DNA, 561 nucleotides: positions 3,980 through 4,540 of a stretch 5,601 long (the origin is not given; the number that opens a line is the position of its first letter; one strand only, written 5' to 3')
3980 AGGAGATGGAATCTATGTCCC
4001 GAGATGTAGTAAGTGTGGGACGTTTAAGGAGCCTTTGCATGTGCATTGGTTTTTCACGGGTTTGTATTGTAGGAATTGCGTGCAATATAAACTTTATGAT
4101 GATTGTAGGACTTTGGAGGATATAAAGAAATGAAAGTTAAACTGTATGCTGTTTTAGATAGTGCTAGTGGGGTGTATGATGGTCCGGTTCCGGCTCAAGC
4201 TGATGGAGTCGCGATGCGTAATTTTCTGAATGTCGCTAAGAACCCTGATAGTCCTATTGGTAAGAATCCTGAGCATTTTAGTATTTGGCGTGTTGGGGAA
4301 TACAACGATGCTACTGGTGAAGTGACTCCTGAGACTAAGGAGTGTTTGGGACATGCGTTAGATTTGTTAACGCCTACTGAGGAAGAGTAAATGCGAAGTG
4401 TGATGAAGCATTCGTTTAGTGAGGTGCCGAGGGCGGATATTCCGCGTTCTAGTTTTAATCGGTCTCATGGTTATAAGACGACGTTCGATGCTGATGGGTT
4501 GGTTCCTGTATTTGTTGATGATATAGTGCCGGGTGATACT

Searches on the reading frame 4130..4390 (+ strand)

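Call 9: search_protein_families(library=pfam, proteins=[window:4130-4390:+], max_evalue=1)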
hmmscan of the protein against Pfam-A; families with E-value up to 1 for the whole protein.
window:4130-4390:+ (86 aa): 1 family
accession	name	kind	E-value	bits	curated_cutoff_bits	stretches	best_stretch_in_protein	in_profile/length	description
PF20577.3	Phage_ORF5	-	1.5e-20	73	27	1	5-71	1-68/75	Phage ORF5 protein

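Call 10: search_protein_families(library=phrogs, proteins=[window:4130-4390:+], max_evalue=1)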
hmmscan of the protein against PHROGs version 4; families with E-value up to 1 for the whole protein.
window:4130-4390:+ (86 aa): 2 families
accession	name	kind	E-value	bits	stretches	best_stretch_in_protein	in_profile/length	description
phrog_1670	-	DNA, RNA and nucleotide metabolism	4.4e-22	78.8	1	1-85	1-86/96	DNA binding protein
phrog_13636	-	unknown function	0.051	14.4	1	57-83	28-53/61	-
